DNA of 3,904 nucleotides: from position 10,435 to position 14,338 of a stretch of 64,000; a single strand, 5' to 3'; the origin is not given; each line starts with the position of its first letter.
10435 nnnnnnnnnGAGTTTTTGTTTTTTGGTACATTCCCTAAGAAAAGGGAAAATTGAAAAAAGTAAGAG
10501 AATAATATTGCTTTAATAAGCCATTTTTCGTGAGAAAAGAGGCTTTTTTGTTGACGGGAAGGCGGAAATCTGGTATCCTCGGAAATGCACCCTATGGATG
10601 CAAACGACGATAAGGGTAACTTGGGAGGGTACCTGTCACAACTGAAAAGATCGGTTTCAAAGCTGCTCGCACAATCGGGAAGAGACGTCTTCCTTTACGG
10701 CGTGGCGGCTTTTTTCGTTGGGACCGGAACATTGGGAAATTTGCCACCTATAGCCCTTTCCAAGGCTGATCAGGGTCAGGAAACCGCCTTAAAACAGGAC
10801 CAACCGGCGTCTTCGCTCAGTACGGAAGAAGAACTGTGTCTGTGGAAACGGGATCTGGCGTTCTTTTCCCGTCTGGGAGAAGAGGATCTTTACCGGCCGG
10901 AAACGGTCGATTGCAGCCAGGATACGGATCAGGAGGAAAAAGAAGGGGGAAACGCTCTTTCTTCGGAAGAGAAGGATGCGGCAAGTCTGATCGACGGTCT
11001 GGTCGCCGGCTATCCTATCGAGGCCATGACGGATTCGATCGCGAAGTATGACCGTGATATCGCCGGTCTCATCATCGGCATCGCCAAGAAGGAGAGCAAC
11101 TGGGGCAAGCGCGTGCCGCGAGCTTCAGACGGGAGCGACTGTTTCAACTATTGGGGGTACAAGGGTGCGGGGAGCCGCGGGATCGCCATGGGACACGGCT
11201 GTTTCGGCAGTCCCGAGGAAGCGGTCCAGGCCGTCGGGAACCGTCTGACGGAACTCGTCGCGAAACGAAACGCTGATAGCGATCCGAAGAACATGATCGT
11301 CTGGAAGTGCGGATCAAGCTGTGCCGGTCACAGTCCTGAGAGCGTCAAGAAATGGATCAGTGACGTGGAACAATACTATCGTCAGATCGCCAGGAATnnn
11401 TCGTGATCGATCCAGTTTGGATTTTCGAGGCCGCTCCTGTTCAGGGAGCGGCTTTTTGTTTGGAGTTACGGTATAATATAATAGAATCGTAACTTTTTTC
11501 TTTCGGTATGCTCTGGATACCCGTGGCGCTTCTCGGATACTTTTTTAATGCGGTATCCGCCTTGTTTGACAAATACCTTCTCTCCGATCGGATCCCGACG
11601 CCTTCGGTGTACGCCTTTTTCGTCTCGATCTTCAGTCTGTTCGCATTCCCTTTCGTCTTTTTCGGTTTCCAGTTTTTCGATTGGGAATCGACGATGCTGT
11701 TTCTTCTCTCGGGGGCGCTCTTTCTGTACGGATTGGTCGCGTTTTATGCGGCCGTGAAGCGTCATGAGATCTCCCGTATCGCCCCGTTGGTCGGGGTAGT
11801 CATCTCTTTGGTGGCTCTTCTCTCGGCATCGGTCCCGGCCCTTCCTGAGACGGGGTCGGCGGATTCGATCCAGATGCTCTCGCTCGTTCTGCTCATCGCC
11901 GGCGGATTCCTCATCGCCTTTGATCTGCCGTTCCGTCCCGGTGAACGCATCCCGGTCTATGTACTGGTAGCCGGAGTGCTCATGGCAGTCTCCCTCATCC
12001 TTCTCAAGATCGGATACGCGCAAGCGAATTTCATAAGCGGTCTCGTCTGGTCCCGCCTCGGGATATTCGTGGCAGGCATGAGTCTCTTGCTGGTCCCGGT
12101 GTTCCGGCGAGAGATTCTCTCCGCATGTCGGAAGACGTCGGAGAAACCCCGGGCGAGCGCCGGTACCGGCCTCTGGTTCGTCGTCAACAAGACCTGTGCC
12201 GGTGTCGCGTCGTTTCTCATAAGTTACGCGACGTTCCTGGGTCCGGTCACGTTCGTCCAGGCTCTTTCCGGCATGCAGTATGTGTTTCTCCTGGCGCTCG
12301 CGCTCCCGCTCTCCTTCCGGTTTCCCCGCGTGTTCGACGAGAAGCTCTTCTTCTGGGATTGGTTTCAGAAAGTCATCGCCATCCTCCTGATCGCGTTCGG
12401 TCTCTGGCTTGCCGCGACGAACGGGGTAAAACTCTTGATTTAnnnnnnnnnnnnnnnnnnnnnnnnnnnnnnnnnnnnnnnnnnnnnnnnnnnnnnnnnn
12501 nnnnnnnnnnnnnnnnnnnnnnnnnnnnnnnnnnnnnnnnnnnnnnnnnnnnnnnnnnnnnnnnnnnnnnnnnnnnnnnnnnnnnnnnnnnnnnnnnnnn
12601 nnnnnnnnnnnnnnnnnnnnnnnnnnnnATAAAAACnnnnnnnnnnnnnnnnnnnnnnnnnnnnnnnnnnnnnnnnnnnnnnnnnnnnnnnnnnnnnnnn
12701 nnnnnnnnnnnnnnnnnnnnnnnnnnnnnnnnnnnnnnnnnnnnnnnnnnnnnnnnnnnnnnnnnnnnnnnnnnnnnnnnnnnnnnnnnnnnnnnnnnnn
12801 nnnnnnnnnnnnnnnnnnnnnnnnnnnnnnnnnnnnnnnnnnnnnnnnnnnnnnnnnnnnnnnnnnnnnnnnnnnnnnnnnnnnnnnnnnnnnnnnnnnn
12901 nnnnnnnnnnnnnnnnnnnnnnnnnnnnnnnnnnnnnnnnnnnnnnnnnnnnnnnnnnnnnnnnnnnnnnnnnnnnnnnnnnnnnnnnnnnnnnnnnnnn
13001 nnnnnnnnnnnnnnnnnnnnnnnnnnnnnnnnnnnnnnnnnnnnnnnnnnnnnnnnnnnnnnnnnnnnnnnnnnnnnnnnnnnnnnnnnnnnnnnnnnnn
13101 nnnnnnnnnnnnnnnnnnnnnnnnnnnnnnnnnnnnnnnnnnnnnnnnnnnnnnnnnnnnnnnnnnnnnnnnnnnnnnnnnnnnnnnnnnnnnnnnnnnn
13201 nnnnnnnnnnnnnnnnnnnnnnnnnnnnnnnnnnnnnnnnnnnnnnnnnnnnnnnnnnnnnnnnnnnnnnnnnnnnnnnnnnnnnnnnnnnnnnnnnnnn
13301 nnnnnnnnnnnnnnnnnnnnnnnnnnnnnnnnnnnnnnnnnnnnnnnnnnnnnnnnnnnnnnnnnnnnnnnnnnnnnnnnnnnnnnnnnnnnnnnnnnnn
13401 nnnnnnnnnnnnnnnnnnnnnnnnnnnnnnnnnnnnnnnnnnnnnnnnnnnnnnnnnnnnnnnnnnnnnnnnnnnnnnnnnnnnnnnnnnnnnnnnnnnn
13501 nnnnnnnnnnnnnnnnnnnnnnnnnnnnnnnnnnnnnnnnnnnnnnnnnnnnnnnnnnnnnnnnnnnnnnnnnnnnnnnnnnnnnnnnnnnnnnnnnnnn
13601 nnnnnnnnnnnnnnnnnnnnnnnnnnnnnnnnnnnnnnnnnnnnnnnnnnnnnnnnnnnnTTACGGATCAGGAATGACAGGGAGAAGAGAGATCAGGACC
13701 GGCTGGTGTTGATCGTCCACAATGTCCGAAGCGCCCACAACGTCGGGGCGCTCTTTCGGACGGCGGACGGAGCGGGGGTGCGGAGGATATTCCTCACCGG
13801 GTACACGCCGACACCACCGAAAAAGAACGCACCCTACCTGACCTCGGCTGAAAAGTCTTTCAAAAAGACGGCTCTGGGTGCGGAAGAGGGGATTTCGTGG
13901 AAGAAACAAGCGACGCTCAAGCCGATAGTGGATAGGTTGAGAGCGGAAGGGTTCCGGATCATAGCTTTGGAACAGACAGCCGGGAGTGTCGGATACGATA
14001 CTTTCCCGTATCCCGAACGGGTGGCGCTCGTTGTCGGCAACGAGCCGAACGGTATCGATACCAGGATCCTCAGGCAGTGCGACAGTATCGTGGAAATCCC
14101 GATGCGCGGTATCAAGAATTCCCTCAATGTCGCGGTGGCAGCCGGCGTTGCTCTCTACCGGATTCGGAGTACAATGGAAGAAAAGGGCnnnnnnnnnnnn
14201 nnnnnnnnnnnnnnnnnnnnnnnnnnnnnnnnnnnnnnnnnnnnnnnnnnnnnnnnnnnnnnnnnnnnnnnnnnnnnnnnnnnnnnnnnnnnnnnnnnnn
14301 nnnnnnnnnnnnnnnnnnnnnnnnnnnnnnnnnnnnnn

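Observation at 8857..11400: Envelope module: exported CxxC thioredoxin-fold protein plus two tandem paralogs sharing a Cys-containing lysozyme-like domain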

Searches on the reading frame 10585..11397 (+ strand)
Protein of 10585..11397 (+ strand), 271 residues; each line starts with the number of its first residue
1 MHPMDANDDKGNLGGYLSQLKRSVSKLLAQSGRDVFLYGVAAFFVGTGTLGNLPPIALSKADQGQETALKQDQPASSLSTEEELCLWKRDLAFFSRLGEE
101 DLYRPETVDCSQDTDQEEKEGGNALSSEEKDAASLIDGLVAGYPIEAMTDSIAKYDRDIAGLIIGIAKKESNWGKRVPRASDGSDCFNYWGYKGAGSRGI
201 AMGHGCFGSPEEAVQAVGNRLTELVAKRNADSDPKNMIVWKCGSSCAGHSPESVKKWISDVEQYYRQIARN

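Call 4: search_protein_families(library=pfam, proteins=[window:10585-11397:+], max_evalue=1)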
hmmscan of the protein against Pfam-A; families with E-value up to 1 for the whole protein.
window:10585-11397:+ (271 aa): 0 families

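Call 6: find_homologous_proteins(query=window:10585-11397:+)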
Query window:10585-11397:+ (271 aa): 1868 proteins with E <= 0.001 among 3656 candidates; the best 120 are listed.
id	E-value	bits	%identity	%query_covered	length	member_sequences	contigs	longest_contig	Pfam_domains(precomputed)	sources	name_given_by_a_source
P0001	3.7e-177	606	100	99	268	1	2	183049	-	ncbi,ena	-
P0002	9.2e-120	417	72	99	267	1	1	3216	-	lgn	-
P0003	2.7e-80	288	55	95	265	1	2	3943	-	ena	-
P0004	5.4e-80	287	52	97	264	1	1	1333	-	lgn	-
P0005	2.7e-78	281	51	97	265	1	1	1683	-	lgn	-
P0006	2.7e-77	278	54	94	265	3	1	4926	-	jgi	-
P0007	1.4e-76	276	51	94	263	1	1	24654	-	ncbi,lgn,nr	ncbi:MAG: hypothetical protein KBD27_01265 [Candidatus Moranbacteria bacterium]|nr:hypothetical prot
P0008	1.5e-76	276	50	97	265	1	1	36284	-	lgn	-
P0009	2.5e-76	275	50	97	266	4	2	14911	-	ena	-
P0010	1.4e-75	273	51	96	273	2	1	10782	-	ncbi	-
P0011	1.8e-75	272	54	88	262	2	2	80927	-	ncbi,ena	-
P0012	5.1e-75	271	51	97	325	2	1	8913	-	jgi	jgi:hypothetical protein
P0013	5.5e-75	271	51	97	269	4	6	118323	-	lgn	-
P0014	1.3e-74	269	51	94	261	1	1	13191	-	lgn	-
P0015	1.5e-74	269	51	97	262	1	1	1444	-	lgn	-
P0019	4.4e-74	268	53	94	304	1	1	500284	-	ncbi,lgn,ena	-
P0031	2.5e-72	262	47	96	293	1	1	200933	-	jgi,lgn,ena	-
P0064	7.5e-69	250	53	89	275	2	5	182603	-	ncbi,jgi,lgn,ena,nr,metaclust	ncbi:MAG: hypothetical protein A2808_02785 [Candidatus Moranbacteria bacterium RIFCSPHIGHO2_01_FULL_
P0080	9.8e-67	244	52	84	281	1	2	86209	-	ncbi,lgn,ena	-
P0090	4.0e-66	242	48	91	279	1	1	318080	-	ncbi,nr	ncbi:MAG: hypothetical protein HYV45_00215 [Candidatus Moranbacteria bacterium]|nr:hypothetical prot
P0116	3.4e-64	235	47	99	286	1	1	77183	-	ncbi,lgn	-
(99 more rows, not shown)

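Call 11: search_protein_families(library=ncbifam, proteins=[window:10585-11397:+], max_evalue=1)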
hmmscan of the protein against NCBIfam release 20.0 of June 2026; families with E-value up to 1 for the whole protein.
window:10585-11397:+ (271 aa): 7 families
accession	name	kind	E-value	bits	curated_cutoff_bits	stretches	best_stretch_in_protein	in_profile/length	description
NF009357.0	PRK12712.1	equivalog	7.9e-06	25.5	606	1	114-195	175-254/344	flagellar rod assembly protein/muramidase FlgJ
NF009358.0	PRK12713.1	equivalog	0.00019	21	595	1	160-197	203-241/339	flagellar rod assembly protein/muramidase FlgJ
NF009354.0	PRK12709.1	equivalog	0.00054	19.5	456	1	160-194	198-232/323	flagellar rod assembly protein/muramidase FlgJ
TIGR02541.1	flagell_FlgJ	equivalog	0.0073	16.2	193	1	161-197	171-207/294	flagellar assembly peptidoglycan hydrolase FlgJ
NF005468.0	PRK07062.1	equivalog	0.032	13.7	266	1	147-218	172-240/265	SDR family oxidoreductase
NF009355.0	PRK12710.1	equivalog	0.17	11.1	358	1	123-194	117-186/291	flagellar rod assembly protein/muramidase FlgJ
NF047840.1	lipo_Ag473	exception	0.18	12.5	100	1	110-137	17-44/136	Ag473 family lipoprotein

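Call 12: search_protein_families(library=phrogs, proteins=[window:10585-11397:+], max_evalue=1)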
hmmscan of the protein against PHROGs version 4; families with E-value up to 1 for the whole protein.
window:10585-11397:+ (271 aa): 1 family
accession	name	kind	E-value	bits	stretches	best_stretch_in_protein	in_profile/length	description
phrog_34530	-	unknown function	0.57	11.4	0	128-165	16-56/63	-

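Call 15: find_encoding_contigs(protein=P0019, flank=7000, max_places=2)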
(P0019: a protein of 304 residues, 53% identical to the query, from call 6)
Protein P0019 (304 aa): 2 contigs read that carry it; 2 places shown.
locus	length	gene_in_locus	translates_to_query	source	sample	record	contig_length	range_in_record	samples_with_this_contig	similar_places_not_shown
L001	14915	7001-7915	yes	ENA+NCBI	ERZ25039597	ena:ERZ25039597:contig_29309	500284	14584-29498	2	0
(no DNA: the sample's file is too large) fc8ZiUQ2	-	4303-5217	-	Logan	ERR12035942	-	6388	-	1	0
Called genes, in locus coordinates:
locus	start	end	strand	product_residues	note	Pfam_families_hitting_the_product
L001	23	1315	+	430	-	PF00733:Asn_synthase (faint), PF03054:tRNA_Me_trans, PF20259:tRNA_Me_trans_M, PF20258:tRNA_Me_trans_C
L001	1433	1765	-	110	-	-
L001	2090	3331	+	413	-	PF00730:HhH-GPD, PF00633:HHH (weak)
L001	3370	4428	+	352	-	PF01594:AI-2E_transport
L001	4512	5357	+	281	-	PF01790:LGT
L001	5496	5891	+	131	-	-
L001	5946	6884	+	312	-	-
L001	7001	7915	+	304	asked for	-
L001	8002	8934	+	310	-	-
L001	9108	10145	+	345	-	PF02449:Glyco_hydro_42 (faint), PF02836:Glyco_hydro_2_C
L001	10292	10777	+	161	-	PF00588:SpoU_methylase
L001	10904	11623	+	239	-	PF00702:Hydrolase, PF08282:Hydrolase_3 (faint), PF12710:HAD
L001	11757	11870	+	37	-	-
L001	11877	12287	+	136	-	PF04892:VanZ-LLP1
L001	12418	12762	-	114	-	PF00453:Ribosomal_L20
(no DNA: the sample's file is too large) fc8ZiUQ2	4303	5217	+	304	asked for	-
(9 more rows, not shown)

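Call 16: find_encoding_contigs(protein=P0090, flank=7000, max_places=2)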
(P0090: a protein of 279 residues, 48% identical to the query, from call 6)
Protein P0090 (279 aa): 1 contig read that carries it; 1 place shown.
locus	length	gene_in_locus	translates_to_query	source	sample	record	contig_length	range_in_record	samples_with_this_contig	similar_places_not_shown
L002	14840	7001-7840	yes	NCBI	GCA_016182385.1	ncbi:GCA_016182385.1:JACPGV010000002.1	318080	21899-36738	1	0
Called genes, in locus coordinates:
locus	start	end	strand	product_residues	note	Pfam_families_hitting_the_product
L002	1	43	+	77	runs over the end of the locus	PF13459:Fer4_15, PF13370:Fer4_13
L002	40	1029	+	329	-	PF01207:Dus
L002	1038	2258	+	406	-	PF03054:tRNA_Me_trans, PF20259:tRNA_Me_trans_M, PF20258:tRNA_Me_trans_C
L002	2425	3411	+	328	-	PF00730:HhH-GPD, PF00633:HHH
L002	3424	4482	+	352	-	PF01594:AI-2E_transport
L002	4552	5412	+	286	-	PF01790:LGT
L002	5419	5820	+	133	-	-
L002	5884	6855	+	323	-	-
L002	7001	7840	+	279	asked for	-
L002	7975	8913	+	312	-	-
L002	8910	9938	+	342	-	PF02449:Glyco_hydro_42 (faint)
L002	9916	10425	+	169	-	PF00588:SpoU_methylase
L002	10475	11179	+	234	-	PF00702:Hydrolase, PF08282:Hydrolase_3 (faint), PF12710:HAD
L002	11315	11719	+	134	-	PF04892:VanZ-LLP1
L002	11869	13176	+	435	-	PF08529:NusA_N, PF00013:KH_1 (faint), PF00575:S1 (weak), PF13184:KH_NusA_1st, PF26594:KH_NusA_2nd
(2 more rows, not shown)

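Call 19: find_encoding_contigs(protein=P0031, flank=6000, max_places=1)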
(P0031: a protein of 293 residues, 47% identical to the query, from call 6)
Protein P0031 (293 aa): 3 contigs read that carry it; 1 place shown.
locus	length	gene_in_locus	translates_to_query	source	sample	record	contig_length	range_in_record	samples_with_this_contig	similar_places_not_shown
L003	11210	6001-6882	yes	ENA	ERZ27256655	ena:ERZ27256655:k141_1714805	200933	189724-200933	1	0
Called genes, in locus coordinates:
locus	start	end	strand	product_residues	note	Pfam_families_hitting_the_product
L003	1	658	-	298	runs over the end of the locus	PF01180:DHO_dh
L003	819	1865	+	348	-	PF03054:tRNA_Me_trans, PF20259:tRNA_Me_trans_M, PF20258:tRNA_Me_trans_C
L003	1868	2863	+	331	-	PF00730:HhH-GPD, PF00633:HHH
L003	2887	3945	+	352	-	PF01594:AI-2E_transport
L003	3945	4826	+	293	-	PF01790:LGT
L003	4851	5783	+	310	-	-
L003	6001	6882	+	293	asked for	-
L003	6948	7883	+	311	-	-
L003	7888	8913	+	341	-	-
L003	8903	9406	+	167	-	PF00588:SpoU_methylase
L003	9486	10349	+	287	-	-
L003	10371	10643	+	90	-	-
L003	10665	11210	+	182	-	?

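Call 20: find_encoding_contigs(protein=P0064, flank=6000, max_places=1)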
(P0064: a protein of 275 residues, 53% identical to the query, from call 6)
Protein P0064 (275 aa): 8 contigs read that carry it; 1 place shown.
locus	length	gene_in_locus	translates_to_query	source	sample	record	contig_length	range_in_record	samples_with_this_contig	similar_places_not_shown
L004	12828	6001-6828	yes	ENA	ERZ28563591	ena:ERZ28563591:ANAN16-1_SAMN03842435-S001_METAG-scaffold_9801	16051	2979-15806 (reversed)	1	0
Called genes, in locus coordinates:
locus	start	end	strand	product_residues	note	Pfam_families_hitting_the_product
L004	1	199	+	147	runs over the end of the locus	?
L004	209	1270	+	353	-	PF01594:AI-2E_transport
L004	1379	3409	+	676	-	-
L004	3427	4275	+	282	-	PF01790:LGT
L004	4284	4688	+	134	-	-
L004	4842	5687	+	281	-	-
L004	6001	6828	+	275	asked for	-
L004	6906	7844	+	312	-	-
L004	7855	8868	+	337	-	PF02449:Glyco_hydro_42 (faint)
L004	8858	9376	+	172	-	PF00588:SpoU_methylase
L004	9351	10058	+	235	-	PF00702:Hydrolase, PF08282:Hydrolase_3 (faint), PF12710:HAD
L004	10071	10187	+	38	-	-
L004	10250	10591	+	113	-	PF04892:VanZ-LLP1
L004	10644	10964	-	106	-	PF00453:Ribosomal_L20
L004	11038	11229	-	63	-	-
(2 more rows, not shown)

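Call 21: find_encoding_contigs(protein=P0080, flank=6000, max_places=1)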
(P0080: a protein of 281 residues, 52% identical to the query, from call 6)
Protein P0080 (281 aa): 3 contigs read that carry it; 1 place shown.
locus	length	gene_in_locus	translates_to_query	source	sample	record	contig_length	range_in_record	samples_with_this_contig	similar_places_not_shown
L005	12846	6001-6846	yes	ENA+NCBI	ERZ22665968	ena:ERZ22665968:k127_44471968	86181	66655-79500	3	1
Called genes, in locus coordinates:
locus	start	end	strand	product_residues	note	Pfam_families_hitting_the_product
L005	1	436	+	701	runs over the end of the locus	PF10412:TrwB_AAD_bind, PF12696:TraG-D_C (weak), PF23477:zf_Tbcl_2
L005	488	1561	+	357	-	PF03054:tRNA_Me_trans, PF20259:tRNA_Me_trans_M, PF20258:tRNA_Me_trans_C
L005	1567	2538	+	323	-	PF00730:HhH-GPD, PF00633:HHH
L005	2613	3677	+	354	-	PF01594:AI-2E_transport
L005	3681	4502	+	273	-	PF01790:LGT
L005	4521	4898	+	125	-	PF00462:Glutaredoxin (weak)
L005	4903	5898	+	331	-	-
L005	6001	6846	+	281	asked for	-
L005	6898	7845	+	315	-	-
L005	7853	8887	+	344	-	-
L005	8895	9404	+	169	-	PF00588:SpoU_methylase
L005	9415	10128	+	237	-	PF00702:Hydrolase, PF08282:Hydrolase_3 (faint), PF12710:HAD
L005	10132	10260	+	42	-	-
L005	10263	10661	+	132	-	PF04892:VanZ-LLP1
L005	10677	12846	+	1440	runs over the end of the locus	PF07953:Toxin_R_bind_N (faint), PF13385:Laminin_G_3, PF00354:Pentaxin (faint), PF02210:Laminin_G_2 (faint), PF02973:Sialidase (faint), PF13385:Laminin_G_3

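Call 22: find_encoding_contigs(protein=P0116, flank=6000, max_places=1)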
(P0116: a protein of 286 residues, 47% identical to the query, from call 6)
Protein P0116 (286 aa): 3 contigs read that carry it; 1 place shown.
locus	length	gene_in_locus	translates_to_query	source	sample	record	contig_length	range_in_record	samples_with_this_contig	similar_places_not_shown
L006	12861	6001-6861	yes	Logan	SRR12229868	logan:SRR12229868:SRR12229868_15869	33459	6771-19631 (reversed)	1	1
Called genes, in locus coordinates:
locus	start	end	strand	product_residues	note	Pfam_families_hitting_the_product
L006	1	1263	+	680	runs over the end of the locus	PF02518:HATPase_c, PF00204:DNA_gyraseB, PF01751:Toprim, PF00986:DNA_gyraseB_C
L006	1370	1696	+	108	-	-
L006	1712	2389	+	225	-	PF01386:Ribosomal_L25p, PF14693:Ribosomal_TL5_C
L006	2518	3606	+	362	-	PF01594:AI-2E_transport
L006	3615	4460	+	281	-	PF01790:LGT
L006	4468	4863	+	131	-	PF00462:Glutaredoxin (weak)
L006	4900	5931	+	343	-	-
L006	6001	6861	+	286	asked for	-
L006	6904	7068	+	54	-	-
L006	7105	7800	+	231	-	PF01794:Ferric_reduct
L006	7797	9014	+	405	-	-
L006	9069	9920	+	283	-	PF13098:Thioredoxin_2 (faint), PF13462:Thioredoxin_4, PF01323:DSBA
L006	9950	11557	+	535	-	PF00570:HRDC, PF13742:tRNA_anti_2, PF01336:tRNA_anti-codon, PF02601:Exonuc_VII_L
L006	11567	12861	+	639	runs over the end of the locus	PF00092:VWA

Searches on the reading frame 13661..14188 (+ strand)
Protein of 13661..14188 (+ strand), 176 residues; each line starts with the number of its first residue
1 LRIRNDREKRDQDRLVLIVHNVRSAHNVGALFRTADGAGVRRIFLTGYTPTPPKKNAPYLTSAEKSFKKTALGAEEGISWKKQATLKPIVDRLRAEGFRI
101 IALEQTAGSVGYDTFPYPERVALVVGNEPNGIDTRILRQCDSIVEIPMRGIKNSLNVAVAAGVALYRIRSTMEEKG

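Call 66: search_protein_families(library=pfam, proteins=[window:13661-14188:+], max_evalue=0.01)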
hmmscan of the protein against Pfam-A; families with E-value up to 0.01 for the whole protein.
window:13661-14188:+ (176 aa): 1 family
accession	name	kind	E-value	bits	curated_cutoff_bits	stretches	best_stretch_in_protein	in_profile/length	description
PF00588.24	SpoU_methylase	-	5.8e-33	114.4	29.7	1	15-166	2-142/142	SpoU rRNA Methylase family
